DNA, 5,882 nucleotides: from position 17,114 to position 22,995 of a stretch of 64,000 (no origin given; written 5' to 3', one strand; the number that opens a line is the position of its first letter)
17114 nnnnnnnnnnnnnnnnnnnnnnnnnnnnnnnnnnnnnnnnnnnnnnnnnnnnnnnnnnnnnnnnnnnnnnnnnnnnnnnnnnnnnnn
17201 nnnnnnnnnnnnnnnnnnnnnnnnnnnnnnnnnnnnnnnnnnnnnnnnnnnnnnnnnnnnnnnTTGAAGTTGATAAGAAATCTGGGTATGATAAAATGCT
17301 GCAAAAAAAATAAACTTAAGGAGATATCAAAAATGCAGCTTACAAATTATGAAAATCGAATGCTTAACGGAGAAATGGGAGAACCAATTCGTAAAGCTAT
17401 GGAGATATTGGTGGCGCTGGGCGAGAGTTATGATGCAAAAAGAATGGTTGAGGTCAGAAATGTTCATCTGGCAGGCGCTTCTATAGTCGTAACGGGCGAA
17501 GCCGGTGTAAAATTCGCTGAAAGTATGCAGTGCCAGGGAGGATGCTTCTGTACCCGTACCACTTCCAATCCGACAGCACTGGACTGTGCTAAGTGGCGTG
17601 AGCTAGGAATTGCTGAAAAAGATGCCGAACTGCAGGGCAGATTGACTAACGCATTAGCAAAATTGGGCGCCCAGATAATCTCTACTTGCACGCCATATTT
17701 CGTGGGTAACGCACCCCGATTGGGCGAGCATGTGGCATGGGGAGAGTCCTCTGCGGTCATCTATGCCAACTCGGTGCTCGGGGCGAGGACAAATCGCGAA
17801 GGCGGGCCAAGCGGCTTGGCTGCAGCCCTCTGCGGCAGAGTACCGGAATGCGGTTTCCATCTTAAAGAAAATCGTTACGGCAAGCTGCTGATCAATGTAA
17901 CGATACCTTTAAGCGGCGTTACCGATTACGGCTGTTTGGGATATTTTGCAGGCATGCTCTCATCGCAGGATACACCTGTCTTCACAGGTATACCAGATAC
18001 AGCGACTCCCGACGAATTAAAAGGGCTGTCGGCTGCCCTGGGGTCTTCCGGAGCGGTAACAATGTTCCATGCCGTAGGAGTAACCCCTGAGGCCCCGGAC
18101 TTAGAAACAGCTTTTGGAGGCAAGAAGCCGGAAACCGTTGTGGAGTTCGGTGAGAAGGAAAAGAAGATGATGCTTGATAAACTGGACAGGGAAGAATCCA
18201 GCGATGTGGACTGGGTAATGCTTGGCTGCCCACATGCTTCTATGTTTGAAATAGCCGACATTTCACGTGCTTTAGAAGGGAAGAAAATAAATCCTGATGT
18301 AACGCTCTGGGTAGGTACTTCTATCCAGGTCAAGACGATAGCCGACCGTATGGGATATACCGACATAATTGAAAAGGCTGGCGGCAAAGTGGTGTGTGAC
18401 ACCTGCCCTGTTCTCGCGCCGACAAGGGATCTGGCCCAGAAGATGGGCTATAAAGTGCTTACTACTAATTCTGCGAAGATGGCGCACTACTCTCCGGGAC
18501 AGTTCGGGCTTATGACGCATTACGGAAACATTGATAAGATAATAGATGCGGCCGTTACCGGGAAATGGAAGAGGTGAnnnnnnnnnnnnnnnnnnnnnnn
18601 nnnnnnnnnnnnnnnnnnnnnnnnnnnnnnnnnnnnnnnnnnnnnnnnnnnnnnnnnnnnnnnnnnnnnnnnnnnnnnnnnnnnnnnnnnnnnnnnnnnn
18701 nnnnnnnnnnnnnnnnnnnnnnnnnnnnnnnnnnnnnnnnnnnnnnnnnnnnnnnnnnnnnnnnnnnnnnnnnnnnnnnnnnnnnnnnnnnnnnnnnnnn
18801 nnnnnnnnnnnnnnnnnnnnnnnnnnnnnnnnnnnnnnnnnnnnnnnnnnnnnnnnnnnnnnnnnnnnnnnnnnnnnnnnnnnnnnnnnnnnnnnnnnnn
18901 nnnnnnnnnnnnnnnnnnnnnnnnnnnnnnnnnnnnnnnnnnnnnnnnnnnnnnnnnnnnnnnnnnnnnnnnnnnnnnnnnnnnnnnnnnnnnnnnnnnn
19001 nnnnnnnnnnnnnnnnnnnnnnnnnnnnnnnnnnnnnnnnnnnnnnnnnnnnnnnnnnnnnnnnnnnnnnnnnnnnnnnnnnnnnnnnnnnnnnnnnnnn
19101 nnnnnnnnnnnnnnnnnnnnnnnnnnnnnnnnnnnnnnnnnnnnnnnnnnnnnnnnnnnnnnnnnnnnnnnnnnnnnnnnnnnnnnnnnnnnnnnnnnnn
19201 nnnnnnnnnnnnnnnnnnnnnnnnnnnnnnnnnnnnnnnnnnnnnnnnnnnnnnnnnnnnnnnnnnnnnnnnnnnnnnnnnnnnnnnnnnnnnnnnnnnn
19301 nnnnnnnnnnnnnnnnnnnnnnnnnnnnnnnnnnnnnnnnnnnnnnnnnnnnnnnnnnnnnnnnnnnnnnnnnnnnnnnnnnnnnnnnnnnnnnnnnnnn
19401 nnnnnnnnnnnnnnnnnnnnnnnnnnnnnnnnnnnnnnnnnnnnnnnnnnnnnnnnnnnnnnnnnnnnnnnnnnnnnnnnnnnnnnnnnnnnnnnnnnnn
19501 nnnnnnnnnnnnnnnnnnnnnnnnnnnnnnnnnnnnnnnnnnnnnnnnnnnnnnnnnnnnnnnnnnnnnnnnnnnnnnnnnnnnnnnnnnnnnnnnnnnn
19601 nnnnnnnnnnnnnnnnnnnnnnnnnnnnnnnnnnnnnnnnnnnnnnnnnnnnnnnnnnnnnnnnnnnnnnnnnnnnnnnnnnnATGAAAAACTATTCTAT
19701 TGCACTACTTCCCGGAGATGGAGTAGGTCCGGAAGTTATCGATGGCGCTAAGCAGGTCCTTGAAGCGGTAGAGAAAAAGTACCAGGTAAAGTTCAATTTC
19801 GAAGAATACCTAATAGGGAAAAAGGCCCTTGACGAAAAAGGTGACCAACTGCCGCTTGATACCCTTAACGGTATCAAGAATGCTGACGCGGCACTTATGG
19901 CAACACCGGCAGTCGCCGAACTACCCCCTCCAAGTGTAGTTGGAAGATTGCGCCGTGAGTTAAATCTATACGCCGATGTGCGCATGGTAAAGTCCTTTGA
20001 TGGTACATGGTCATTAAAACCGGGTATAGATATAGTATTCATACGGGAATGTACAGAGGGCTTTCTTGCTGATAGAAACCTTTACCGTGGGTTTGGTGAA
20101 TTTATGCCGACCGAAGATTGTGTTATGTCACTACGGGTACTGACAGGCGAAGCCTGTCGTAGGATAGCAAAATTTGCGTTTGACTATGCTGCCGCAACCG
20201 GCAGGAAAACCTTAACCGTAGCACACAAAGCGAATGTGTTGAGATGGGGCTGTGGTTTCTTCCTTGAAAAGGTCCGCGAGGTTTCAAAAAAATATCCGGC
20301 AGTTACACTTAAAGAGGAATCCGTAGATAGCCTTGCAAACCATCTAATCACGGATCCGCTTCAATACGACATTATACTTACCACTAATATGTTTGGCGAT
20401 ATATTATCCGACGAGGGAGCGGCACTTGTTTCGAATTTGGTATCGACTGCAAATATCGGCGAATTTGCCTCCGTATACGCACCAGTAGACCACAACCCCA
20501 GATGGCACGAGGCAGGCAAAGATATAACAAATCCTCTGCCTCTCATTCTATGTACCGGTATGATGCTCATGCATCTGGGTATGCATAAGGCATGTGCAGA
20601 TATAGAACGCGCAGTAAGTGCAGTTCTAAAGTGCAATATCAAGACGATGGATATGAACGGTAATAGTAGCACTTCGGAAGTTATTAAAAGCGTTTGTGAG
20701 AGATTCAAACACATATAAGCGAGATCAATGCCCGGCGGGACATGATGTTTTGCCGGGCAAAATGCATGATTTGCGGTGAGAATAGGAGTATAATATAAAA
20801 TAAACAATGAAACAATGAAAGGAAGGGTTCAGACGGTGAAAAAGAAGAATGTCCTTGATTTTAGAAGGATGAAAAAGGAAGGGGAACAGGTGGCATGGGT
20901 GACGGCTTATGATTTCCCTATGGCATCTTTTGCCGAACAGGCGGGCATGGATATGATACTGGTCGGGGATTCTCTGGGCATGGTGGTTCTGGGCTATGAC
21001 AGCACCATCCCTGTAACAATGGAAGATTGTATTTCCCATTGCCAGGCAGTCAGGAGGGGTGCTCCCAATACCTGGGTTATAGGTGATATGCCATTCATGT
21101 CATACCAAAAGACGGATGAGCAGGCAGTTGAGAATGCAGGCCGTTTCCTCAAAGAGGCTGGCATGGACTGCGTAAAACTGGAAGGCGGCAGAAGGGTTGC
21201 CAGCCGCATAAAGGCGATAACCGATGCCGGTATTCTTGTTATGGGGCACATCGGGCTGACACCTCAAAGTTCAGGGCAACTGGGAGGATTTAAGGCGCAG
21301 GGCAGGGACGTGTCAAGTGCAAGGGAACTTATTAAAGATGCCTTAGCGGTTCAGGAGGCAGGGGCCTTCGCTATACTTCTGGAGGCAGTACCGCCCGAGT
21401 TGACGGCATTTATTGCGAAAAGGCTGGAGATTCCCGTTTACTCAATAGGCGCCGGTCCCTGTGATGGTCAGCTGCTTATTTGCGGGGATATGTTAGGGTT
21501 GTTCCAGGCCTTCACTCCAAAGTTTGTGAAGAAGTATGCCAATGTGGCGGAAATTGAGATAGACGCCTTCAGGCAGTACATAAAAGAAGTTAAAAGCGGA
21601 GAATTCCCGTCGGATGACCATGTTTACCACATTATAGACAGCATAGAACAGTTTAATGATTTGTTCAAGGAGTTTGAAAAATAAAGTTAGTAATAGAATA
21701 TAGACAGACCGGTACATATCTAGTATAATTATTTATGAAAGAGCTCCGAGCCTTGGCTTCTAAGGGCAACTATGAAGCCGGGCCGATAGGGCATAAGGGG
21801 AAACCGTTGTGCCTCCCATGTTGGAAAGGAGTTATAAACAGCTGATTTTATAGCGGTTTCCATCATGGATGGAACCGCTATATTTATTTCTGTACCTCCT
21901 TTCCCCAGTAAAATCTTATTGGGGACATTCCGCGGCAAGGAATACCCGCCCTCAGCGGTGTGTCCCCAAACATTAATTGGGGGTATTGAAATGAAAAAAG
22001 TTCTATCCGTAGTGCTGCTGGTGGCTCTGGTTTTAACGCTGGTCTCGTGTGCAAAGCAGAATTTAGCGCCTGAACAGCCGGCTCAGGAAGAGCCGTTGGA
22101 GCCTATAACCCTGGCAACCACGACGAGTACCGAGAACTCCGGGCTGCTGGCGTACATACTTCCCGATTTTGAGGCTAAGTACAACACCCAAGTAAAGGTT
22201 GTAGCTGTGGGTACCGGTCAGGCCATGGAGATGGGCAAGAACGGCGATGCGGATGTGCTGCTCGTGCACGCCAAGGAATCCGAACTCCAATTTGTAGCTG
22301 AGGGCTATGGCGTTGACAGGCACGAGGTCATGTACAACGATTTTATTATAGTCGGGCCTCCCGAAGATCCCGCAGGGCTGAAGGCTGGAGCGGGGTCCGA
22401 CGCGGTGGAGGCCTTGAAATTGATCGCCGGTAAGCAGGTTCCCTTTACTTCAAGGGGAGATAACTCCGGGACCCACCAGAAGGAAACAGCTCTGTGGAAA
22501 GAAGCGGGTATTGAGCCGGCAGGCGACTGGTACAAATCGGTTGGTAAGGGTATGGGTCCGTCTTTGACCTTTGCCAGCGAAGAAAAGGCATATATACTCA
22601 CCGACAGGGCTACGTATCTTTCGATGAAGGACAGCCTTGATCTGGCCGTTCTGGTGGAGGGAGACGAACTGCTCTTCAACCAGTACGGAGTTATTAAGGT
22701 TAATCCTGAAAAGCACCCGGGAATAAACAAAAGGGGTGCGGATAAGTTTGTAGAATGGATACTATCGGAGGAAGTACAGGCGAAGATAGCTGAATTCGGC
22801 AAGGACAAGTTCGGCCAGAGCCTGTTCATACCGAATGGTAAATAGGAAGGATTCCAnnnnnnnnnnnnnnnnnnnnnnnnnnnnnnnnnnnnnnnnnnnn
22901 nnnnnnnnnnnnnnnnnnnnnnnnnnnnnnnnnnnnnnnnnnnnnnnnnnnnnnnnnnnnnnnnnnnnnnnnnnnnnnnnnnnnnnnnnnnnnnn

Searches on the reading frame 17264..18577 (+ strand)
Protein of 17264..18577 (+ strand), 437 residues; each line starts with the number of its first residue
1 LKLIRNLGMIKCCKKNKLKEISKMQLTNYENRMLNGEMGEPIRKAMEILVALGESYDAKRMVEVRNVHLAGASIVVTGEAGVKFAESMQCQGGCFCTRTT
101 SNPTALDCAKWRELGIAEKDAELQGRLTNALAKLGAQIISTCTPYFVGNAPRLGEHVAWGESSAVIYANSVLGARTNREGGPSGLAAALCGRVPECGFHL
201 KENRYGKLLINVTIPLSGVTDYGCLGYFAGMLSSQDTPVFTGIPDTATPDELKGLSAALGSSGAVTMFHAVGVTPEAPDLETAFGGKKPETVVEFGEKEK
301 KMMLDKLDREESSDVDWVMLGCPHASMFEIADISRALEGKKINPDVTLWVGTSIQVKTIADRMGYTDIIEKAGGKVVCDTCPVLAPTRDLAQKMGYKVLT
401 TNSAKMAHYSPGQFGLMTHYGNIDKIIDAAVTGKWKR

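Call 11: search_protein_families(library=pfam, max_evalue=0.00001, proteins=[window:17264-18577:+])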
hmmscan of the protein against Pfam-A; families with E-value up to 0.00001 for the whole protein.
window:17264-18577:+ (437 aa): 1 family
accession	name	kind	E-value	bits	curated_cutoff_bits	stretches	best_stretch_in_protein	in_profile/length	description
PF04412.18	AcnX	-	1.3e-143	478.9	31.5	1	24-427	1-399/400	Aconitase X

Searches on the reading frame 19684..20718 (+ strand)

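Call 11: search_protein_families(library=pfam, max_evalue=0.00001, proteins=[window:19684-20718:+])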
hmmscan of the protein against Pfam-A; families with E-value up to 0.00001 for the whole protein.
window:19684-20718:+ (344 aa): 1 family
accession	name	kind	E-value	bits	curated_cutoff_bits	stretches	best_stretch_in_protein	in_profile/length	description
PF00180.25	Iso_dh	-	3.2e-74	250.7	27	1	6-337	2-348/348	Isocitrate/isopropylmalate dehydrogenase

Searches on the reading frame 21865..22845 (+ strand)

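Call 12: search_protein_families(library=pfam, max_evalue=0.00001, proteins=[window:21865-22845:+])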
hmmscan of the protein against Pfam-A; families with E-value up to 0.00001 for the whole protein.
window:21865-22845:+ (326 aa): 2 families
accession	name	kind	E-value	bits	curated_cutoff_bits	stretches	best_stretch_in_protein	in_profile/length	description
PF12849.12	PBP_like_2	-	5.6e-47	161.2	27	1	75-303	5-267/267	PBP superfamily domain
PF13531.11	SBP_bac_11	-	3.2e-10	40.6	25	1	92-312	10-225/227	Bacterial extracellular solute-binding protein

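Call 41: search_protein_families(library=ncbifam, max_evalue=1e-10, proteins=[window:21865-22845:+])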
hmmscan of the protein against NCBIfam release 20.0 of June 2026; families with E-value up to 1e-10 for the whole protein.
window:21865-22845:+ (326 aa): 1 family
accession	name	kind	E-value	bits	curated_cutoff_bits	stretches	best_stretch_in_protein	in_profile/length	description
NF041772.1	tung_bind_TupA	equivalog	1.6e-68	231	400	1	81-324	17-261/266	tungstate ABC transporter substrate-binding protein TupA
